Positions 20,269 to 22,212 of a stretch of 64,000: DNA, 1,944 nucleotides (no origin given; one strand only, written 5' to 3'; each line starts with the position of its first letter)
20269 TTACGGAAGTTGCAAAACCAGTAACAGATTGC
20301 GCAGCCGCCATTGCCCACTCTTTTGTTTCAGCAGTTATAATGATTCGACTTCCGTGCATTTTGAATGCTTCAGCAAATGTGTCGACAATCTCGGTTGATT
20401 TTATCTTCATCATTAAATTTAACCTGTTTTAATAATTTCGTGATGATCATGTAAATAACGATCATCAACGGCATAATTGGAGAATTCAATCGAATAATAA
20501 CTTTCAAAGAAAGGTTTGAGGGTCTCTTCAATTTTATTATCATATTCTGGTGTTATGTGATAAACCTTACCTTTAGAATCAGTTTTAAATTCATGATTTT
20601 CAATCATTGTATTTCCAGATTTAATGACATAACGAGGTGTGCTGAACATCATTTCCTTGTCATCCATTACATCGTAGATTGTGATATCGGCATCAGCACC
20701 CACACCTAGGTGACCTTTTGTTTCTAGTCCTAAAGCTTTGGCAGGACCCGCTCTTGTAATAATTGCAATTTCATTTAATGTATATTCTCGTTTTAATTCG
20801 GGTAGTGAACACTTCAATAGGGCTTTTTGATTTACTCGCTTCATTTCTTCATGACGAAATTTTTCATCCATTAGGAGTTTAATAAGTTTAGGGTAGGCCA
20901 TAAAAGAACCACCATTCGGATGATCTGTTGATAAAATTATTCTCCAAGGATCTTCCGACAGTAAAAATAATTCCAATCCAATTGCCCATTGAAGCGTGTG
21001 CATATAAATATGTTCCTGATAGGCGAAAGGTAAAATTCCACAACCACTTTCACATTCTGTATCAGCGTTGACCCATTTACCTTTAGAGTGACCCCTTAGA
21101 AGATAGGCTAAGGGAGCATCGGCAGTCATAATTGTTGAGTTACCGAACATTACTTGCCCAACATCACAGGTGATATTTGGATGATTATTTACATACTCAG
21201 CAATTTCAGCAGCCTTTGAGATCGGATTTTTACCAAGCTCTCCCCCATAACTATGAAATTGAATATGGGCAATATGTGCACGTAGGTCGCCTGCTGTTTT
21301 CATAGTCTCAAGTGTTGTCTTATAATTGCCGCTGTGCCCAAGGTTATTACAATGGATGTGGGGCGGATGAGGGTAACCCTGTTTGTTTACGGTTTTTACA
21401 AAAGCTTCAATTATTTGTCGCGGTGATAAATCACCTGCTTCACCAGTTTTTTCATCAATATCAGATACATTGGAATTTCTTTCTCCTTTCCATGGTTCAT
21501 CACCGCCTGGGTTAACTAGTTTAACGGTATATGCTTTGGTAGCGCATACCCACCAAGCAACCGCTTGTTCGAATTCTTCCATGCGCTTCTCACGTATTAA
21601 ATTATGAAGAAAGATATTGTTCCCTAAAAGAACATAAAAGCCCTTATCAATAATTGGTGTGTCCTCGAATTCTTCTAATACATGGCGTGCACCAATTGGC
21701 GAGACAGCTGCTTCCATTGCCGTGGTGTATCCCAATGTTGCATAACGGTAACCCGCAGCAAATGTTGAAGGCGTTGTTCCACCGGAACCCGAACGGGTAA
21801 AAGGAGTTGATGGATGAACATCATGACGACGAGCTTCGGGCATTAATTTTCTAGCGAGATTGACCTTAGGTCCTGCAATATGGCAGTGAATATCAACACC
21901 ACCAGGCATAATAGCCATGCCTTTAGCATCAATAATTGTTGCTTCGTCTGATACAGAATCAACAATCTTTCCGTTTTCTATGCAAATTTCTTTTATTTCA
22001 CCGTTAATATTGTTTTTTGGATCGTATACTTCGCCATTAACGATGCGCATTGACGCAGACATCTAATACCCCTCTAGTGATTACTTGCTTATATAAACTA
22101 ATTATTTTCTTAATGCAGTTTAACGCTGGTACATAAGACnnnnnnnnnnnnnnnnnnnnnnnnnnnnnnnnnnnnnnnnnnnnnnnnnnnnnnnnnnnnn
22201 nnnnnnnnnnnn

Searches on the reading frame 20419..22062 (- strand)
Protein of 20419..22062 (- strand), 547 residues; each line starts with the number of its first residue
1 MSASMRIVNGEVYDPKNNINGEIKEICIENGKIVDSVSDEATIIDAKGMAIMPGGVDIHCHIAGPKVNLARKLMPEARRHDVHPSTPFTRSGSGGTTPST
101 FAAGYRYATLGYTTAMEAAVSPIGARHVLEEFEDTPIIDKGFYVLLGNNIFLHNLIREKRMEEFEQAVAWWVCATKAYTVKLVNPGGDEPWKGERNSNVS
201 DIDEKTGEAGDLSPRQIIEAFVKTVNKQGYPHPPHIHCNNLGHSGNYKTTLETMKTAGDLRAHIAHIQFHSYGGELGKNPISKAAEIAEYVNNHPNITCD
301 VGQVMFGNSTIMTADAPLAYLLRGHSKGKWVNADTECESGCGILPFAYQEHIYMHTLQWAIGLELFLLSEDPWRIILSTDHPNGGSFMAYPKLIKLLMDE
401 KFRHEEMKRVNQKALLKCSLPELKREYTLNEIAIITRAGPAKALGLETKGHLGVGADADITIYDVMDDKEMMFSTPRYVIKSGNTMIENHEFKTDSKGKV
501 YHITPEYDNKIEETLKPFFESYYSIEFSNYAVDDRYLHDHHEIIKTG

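Call 3: search_protein_families(library=pfam, proteins=[window:20419-22062:-], max_evalue=0.01)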
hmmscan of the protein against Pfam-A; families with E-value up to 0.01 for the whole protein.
window:20419-22062:- (547 aa): 2 families
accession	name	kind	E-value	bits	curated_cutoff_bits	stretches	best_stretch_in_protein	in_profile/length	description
PF07969.17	Amidohydro_3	-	3.3e-46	159.2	29.7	1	43-485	2-470/472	Amidohydrolase family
PF01979.26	Amidohydro_1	-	3.2e-07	30.3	25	1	408-482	262-341/345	Amidohydrolase family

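Call 4: search_protein_families(library=ncbifam, proteins=[window:20419-22062:-], max_evalue=0.01)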
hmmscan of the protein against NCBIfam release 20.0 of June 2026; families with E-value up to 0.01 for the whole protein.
window:20419-22062:- (547 aa): 50 families (the best 25 are shown)
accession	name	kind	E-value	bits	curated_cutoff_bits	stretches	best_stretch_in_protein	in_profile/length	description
TIGR03121.1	one_C_dehyd_A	equivalog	5.4e-207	688.4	392.75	1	5-539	2-554/556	formylmethanofuran dehydrogenase subunit A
NF042911.1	FMH_DH_FwdA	exception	1.1e-170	568.8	950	1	7-543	4-564/569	tungsten-dependent formylmethanofuran dehydrogenase subunit FwdA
NF006689.0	PRK09237.1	equivalog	3.1e-14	52.4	371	2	7-62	7-66/383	amidohydrolase/deacetylase family metallohydrolase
NF004839.0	PRK06189.1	equivalog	4.4e-12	45.4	631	2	423-499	349-428/451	allantoinase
NF009941.0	PRK13404.1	subfamily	4.8e-12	45.3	647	2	9-66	10-67/478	dihydropyrimidinase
NF006844.0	PRK09357.2-5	equivalog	6.8e-12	45.1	701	1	5-65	4-67/422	dihydroorotase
NF009060.0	PRK12394.1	equivalog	1.5e-11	43.7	442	1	4-62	4-65/381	metallo-dependent hydrolase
TIGR03178.1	allantoinase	equivalog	3.6e-11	42.5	357.85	2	423-466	343-386/441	allantoinase AllB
NF002668.0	PRK02382.1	equivalog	5.1e-11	41.9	452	2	425-471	332-378/436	dihydroorotase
NF006560.0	PRK09061.1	subfamily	1.4e-10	40.1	340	1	7-62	30-87/517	amidohydrolase family protein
TIGR00857.1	pyrC_multi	subfamily_domain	1.7e-10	40.4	279.05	2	415-495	318-402/412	dihydroorotase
NF006559.0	PRK09060.1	equivalog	1.8e-09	36.4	482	2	428-470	345-387/444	dihydroorotase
NF006839.0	PRK09357.1-4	equivalog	3.3e-09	35.9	576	1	7-65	4-65/422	dihydroorotase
NF006845.0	PRK09357.2-6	equivalog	4.6e-09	35.4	728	1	5-67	3-69/428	dihydroorotase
TIGR02033.1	D-hydantoinase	equivalog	7.8e-09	35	393.25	1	8-67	4-65/454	dihydropyrimidinase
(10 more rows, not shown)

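Call 35: search_solved_structures(query=window:20419-22062:-, max_evalue=1e-20)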
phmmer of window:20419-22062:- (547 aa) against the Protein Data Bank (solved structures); distinct sequences matched with E-value up to 1e-20: 6.
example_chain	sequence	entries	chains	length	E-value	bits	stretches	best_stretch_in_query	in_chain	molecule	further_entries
8rja_A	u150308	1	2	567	1.5e-143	482.6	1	5-542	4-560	Formylmethanofuran dehydrogenase subunit A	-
9sw6_I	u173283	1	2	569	2.7e-141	475.1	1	7-538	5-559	Tungsten formylmethanofuran dehydrogenase, subunit A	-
5t5i_A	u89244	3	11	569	7.3e-139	467.1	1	7-538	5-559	Tungsten formylmethanofuran dehydrogenase subunit fwdA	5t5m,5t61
9sfi_P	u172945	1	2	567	3.2e-130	438.5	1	7-538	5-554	Formylmethanofuran dehydrogenase subunit A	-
7bkb_G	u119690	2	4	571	1e-120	407.1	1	5-541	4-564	Formylmethanofuran dehydrogenase, subunit A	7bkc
6s6y_A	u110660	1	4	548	2.5e-97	330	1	6-535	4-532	Formylmethanofuran dehydrogenase subunit A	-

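Call 36: search_dna_similar(query=window:20419-22062:-, collection=plasmids, mode=protein, max_evalue=1e-20, max_rows=30)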
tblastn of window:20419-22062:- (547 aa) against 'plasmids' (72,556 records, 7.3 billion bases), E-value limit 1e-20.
Records with a match: 38; places in all: 42; records where one place covers at least 80% of the query: 38.
Best place of each record, by identity: <60% 38.
By first word of the organism name: Azospirillum 10; Paraburkholderia 9; Rhizobium 6; Phyllobacterium 4; Methylocystis 3; Candidatus 1; Caballeronia 1; Cupriavidus 1; Aquabacterium 1; Azoarcus 1; and 1 more.
By predicted mobility (MOB-suite, as given by PLSDB): non-mobilizable 31; mobilizable 7.
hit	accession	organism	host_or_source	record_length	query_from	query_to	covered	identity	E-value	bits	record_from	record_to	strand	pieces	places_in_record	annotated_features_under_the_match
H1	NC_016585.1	Azospirillum lipoferum 4B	-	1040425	10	540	97%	45.3%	1e-136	444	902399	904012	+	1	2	none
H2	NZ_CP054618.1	Azospirillum oryzae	cell culture,soil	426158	10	540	97%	44.7%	8e-135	439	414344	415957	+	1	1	formylmethanofuran dehydrogenase subunit A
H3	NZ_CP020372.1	Candidatus Thiodictyon syntrophicum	meromictic lake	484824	6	534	97%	43.7%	2e-133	435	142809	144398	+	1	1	formylmethanofuran dehydrogenase subunit A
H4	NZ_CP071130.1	Caballeronia sp. M1242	Homo sapiens,ETA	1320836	3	534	97%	43.0%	2e-135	441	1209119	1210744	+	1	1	none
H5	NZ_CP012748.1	Paraburkholderia caribensis MBA4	soil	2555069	3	524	95%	43.8%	7e-132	431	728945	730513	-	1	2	none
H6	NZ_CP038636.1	Cupriavidus oxalaticus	whole organism,sewage sludge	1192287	3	532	97%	43.1%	3e-127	417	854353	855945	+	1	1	none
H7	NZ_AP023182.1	Paraburkholderia sp. PGU19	Physopelta gutta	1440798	3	524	95%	43.6%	7e-131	428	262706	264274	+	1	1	record has no annotation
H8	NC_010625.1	Paraburkholderia phymatum STM815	-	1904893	3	524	95%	43.2%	5e-130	425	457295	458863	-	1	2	record has no annotation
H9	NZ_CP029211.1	Aquabacterium olei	cell culture,soil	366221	3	532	97%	42.4%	1e-127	419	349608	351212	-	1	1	formylmethanofuran dehydrogenase subunit A | formylmethanofuran dehydrogenase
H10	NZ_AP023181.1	Paraburkholderia sp. PGU19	Physopelta gutta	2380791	6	534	97%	42.2%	4e-135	440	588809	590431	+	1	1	none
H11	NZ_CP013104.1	Paraburkholderia caribensis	-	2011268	6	534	97%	42.0%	4e-137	446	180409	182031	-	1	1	none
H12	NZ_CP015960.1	Paraburkholderia caribensis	Mimosa,single cell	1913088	6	534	97%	42.0%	2e-136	444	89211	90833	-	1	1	none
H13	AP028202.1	Paraburkholderia largidicola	Physopelta gutta,midgut,Midgut crypts ...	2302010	6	534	97%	41.8%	1e-134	439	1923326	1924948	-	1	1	formylmethanofuran dehydrogenase subunit A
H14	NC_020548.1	Azoarcus sp. KH32C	-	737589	3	532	97%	41.7%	5e-130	426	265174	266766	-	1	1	formylmethanofuran dehydrogenase subunit A | formylmethanofuran dehydrogenase subunit B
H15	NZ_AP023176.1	Paraburkholderia largidicola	Physopelta gutta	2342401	6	534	97%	41.7%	2e-134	438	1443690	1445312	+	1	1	none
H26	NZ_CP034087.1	Methylocystis rosea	cell culture,groundwater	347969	10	537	97%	38.4%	5e-99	336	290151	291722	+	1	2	formylmethanofuran dehydrogenase subunit A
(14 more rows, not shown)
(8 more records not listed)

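Call 37: get_annotated_region(hit=H3, flank=6000)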
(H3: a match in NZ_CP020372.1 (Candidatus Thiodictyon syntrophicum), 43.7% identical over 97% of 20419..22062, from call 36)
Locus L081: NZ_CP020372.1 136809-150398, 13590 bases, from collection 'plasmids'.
description: Candidatus Thiodictyon syntrophicum strain Cad16T plasmid pTs485, complete sequence
organism: Candidatus Thiodictyon syntrophicum (NCBI taxid 1166950)
taxonomy: Bacteria; Pseudomonadota; Gammaproteobacteria; Chromatiales; Chromatiaceae; Thiodictyon; Candidatus Thiodictyon syntrophicum
host: -; source: meromictic lake; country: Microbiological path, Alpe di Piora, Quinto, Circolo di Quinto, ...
typing (MOB-suite, as given by PLSDB): non-mobilizable
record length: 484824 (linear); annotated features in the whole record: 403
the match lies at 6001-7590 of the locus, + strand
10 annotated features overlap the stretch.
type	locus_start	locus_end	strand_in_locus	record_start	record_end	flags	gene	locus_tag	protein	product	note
CDS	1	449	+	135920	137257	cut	-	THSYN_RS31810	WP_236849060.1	BCD family MFS transporter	-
CDS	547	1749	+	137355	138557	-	-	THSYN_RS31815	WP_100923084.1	geranylgeranyl diphosphate reductase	GO:0030494 - bacteriochlorophyll biosynthetic process [Evidence IEA]; GO:0015995 - chlorophyll biosynthetic process ...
CDS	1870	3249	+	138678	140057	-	ppsR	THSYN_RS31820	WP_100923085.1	transcriptional regulator PpsR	GO:0010109 - regulation of photosynthesis [Evidence IEA]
CDS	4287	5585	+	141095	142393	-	-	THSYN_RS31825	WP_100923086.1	formylmethanofuran dehydrogenase subunit B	-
CDS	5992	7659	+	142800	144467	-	-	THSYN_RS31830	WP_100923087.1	formylmethanofuran dehydrogenase subunit A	-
CDS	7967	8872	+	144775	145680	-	fhcD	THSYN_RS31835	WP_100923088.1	formylmethanofuran--tetrahydromethanopterin N-formyltransferase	-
CDS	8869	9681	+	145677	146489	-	-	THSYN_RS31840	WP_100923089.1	formylmethanofuran dehydrogenase subunit C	GO:0015948 - methanogenesis [Evidence IEA]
CDS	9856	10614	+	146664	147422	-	-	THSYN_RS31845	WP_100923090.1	SapC family protein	-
CDS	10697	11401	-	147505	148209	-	-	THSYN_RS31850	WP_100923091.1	Crp/Fnr family transcriptional regulator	GO:0006355 - regulation of DNA-templated transcription [Evidence IEA]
CDS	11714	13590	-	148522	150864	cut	-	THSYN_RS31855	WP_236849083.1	PQQ-dependent sugar dehydrogenase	-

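Call 38: get_annotated_region(hit=H14, flank=6000)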
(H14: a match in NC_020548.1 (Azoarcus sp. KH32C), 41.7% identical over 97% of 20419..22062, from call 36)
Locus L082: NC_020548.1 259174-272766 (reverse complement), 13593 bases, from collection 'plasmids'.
description: Azoarcus sp. KH32C plasmid pAZKH, complete sequence
organism: Azoarcus sp. KH32C (NCBI taxid 748247)
taxonomy: Bacteria; Pseudomonadota; Betaproteobacteria; Rhodocyclales; Zoogloeaceae; Azoarcus; Azoarcus sp. KH32C
host: -; source: -; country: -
typing (MOB-suite, as given by PLSDB): mobilizable; replicon rep_cluster_432; relaxase MOBP
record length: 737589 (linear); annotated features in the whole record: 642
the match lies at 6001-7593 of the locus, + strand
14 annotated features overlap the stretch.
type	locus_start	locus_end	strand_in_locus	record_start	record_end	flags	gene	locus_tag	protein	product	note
CDS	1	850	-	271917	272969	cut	-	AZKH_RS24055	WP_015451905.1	uroporphyrinogen decarboxylase family protein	-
CDS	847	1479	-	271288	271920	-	-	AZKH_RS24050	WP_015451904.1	cobalamin-dependent protein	-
CDS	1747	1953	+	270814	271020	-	-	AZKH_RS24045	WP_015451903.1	hypothetical protein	-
CDS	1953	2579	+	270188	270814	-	-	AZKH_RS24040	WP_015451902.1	HD domain-containing phosphohydrolase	-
CDS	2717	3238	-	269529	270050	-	-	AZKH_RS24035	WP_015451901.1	SRPBCC family protein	-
CDS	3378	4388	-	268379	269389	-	-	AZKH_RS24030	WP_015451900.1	YncE family protein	-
CDS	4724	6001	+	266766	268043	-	-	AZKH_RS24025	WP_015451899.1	formylmethanofuran dehydrogenase subunit B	-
CDS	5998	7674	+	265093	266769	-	-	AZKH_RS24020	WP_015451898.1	formylmethanofuran dehydrogenase subunit A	-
CDS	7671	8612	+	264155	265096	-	fhcD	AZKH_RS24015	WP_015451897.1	formylmethanofuran--tetrahydromethanopterin N-formyltransferase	-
CDS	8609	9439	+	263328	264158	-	-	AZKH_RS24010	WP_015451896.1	formylmethanofuran dehydrogenase subunit C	GO:0015948 - methanogenesis [Evidence IEA]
CDS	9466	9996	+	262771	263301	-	fae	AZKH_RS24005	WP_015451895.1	formaldehyde-activating enzyme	GO:0016051 - carbohydrate biosynthetic process [Evidence IEA]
CDS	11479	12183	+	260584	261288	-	-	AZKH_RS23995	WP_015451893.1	HAD family hydrolase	GO:0016311 - dephosphorylation [Evidence IEA]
CDS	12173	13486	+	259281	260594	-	-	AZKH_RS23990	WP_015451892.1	alanine racemase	-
CDS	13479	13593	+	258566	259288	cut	folE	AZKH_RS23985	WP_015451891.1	GTP cyclohydrolase I FolE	GO:0042559 - pteridine-containing compound biosynthetic process [Evidence IEA]; GO:0046654 - tetrahydrofolate ...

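Call 39: get_annotated_region(hit=H26, flank=6000)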
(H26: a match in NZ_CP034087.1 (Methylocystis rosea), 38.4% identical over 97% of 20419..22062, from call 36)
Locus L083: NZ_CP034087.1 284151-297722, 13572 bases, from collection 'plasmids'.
description: Methylocystis rosea strain GW6 plasmid pGW6_1, complete sequence
organism: Methylocystis rosea (NCBI taxid 173366)
taxonomy: Bacteria; Pseudomonadota; Alphaproteobacteria; Hyphomicrobiales; Methylocystaceae; Methylocystis; Methylocystis rosea
host: -; source: cell culture,groundwater; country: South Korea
typing (MOB-suite, as given by PLSDB): mobilizable; relaxase MOBP
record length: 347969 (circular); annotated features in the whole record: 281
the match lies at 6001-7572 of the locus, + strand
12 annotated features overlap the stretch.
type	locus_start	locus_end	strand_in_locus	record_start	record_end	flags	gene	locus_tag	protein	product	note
CDS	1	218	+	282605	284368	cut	ilvD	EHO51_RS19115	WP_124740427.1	dihydroxy-acid dehydratase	GO:0009097 - isoleucine biosynthetic process [Evidence IEA]; GO:0009099 - valine biosynthetic process [Evidence IEA]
CDS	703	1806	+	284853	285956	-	pyrC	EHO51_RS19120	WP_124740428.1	dihydroorotase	GO:0009220 - pyrimidine ribonucleotide biosynthetic process [Evidence IEA]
CDS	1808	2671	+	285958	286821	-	-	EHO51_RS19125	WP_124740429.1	DUF6671 family protein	-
CDS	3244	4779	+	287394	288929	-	-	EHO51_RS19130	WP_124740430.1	acyl-CoA carboxylase subunit beta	-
CDS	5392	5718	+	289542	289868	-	-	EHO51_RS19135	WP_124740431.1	hypothetical protein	-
CDS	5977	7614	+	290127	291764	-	-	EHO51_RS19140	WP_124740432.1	formylmethanofuran dehydrogenase subunit A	-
CDS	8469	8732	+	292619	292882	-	-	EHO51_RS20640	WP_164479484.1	hypothetical protein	-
CDS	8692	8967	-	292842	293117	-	-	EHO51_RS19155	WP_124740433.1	hypothetical protein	-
CDS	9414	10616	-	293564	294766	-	-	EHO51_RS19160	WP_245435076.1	adenosylmethionine--8-amino-7-oxononanoate transaminase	GO:0009102 - biotin biosynthetic process [Evidence IEA]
CDS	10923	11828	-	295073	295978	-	cysD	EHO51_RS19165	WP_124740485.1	sulfate adenylyltransferase subunit CysD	GO:0000103 - sulfate assimilation [Evidence IEA]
CDS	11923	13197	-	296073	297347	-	ccrA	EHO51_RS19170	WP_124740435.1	crotonyl-CoA carboxylase/reductase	-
CDS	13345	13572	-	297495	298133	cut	bioD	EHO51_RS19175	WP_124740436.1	dethiobiotin synthase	GO:0009102 - biotin biosynthetic process [Evidence IEA]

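Call 40: get_annotated_region(hit=H2, flank=5000)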
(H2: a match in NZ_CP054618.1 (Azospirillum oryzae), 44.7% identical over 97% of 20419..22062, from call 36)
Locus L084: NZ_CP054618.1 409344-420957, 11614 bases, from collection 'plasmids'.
description: Azospirillum oryzae strain KACC 14407 plasmid unnamed4, complete sequence
organism: Azospirillum oryzae (NCBI taxid 286727)
taxonomy: Bacteria; Pseudomonadota; Alphaproteobacteria; Rhodospirillales; Azospirillaceae; Azospirillum; Azospirillum oryzae
host: -; source: cell culture,soil; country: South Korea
typing (MOB-suite, as given by PLSDB): mobilizable; relaxase MOBP
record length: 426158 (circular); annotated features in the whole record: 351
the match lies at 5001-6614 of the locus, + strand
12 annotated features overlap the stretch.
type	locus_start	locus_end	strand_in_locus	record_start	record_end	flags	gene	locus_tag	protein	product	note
CDS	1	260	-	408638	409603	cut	mch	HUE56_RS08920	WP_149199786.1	methenyltetrahydromethanopterin cyclohydrolase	GO:0006730 - one-carbon metabolic process [Evidence IEA]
CDS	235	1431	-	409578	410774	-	-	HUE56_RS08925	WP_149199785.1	ATP-grasp domain-containing protein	-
CDS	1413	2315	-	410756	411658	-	-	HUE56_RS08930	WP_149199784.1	NAD(P)-dependent methylenetetrahydromethanopterin dehydrogenase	-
CDS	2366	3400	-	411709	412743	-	-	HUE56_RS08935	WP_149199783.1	beta-ribofuranosylaminobenzene 5'-phosphate synthase family protein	-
CDS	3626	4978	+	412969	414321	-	-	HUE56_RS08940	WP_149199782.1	formylmethanofuran dehydrogenase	-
CDS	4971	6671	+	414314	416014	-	-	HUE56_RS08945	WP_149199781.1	formylmethanofuran dehydrogenase subunit A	-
CDS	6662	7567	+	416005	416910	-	fhcD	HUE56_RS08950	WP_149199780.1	formylmethanofuran--tetrahydromethanopterin N-formyltransferase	-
CDS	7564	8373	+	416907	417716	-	-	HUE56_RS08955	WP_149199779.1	formylmethanofuran dehydrogenase subunit C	GO:0015948 - methanogenesis [Evidence IEA]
CDS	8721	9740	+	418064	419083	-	-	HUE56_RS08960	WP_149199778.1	GlxA family transcriptional regulator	-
CDS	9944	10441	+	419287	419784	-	-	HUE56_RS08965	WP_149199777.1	dihydroneopterin aldolase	GO:0046656 - folic acid biosynthetic process [Evidence IEA]; GO:0006760 - folic acid-containing compound metabolic ...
CDS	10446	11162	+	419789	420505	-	-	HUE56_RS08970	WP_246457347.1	uridylate kinase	-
CDS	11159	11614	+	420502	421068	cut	-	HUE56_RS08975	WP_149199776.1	flavoprotein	-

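Call 41: get_annotated_region(hit=H13, flank=5000)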
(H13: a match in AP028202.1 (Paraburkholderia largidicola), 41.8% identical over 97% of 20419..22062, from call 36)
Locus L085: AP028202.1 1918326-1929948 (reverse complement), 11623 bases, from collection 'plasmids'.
description: Paraburkholderia sp. F2 plasmid PPGUF2_p1 DNA, complete genome
organism: Paraburkholderia largidicola (NCBI taxid 3014751)
taxonomy: Bacteria; Pseudomonadota; Betaproteobacteria; Burkholderiales; Burkholderiaceae; Paraburkholderia; Paraburkholderia largidicola
host: -; source: Physopelta gutta,midgut,Midgut crypts of sting bug Physopelta gutta; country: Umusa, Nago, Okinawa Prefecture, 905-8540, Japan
typing (MOB-suite, as given by PLSDB): non-mobilizable
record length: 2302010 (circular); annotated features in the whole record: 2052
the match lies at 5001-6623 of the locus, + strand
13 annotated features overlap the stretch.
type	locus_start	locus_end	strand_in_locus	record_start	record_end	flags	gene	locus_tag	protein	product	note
CDS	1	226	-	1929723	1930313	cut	-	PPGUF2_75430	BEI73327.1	hypothetical protein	-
CDS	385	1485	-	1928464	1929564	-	-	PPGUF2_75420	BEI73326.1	hydantoinase/oxoprolinase family protein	-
CDS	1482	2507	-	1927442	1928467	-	-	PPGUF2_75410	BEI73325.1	ATP-grasp domain-containing protein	-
CDS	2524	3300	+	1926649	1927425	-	-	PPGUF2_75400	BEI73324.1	HisA/HisF-related TIM barrel protein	-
CDS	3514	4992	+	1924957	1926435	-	-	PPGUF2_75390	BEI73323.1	formylmethanofuran dehydrogenase subunit B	-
CDS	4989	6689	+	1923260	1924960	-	-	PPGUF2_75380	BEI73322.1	formylmethanofuran dehydrogenase subunit A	-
CDS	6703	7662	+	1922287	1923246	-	fhcD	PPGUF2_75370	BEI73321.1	formylmethanofuran--tetrahydromethanopterin N-formyltransferase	-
CDS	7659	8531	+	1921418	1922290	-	-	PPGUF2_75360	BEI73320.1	formylmethanofuran dehydrogenase subunit C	-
CDS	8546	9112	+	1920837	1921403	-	-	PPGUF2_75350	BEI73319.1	cytochrome b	-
CDS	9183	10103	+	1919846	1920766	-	pqqB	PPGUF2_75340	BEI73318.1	pyrroloquinoline quinone biosynthesis protein PqqB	-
CDS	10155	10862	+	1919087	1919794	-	pqqC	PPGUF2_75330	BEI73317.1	pyrroloquinoline-quinone synthase PqqC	-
CDS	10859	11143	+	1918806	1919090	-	pqqD_2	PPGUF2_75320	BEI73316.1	pyrroloquinoline quinone biosynthesis peptide chaperone PqqD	-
CDS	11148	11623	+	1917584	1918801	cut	pqqE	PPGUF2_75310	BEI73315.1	pyrroloquinoline quinone biosynthesis protein PqqE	-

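Call 42: get_annotated_region(hit=H9, flank=5000)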
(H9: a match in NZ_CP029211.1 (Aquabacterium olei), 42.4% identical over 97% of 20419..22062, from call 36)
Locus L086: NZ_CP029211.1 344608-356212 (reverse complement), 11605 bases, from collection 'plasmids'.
description: Aquabacterium olei strain NBRC 110486 plasmid pTB101, complete sequence
organism: Aquabacterium olei (NCBI taxid 1296669)
taxonomy: Bacteria; Pseudomonadota; Betaproteobacteria; Burkholderiales; ; Aquabacterium; Aquabacterium olei
host: -; source: cell culture,soil; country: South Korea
typing (MOB-suite, as given by PLSDB): non-mobilizable; replicon rep_cluster_2389
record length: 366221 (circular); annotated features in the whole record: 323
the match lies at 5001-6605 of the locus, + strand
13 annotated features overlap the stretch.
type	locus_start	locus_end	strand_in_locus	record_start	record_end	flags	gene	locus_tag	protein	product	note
CDS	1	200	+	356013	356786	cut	-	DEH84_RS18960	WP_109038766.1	(5-formylfuran-3-yl)methyl phosphate synthase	-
CDS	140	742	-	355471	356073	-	-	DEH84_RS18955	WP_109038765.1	aspartate kinase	-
CDS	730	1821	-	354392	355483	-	-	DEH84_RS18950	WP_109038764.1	hydantoinase/oxoprolinase family protein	-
CDS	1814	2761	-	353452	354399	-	-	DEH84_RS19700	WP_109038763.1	ATP-grasp domain-containing protein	-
CDS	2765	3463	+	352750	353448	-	-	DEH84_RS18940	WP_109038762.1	HisA/HisF-related TIM barrel protein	-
CDS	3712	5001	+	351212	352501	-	-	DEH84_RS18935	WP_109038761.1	formylmethanofuran dehydrogenase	-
CDS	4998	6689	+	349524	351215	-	-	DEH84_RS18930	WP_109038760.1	formylmethanofuran dehydrogenase subunit A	-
CDS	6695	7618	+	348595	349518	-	fhcD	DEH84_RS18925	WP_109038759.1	formylmethanofuran--tetrahydromethanopterin N-formyltransferase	-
CDS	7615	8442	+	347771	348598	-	-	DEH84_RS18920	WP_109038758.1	formylmethanofuran dehydrogenase subunit C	GO:0015948 - methanogenesis [Evidence IEA]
CDS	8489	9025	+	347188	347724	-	fae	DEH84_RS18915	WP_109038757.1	formaldehyde-activating enzyme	GO:0016051 - carbohydrate biosynthetic process [Evidence IEA]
CDS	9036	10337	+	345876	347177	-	pabB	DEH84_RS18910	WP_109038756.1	aminodeoxychorismate synthase component I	GO:0009396 - folic acid-containing compound biosynthetic process [Evidence IEA]; GO:0008153 - para-aminobenzoic acid ...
CDS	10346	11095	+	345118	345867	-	-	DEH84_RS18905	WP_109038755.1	HAD family hydrolase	-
CDS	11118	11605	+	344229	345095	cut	ada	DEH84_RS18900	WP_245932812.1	bifunctional DNA-binding transcriptional regulator/O6-methylguanine-DNA methyltransferase Ada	GO:0006281 - DNA repair [Evidence IEA]; GO:0006355 - regulation of DNA-templated transcription [Evidence IEA]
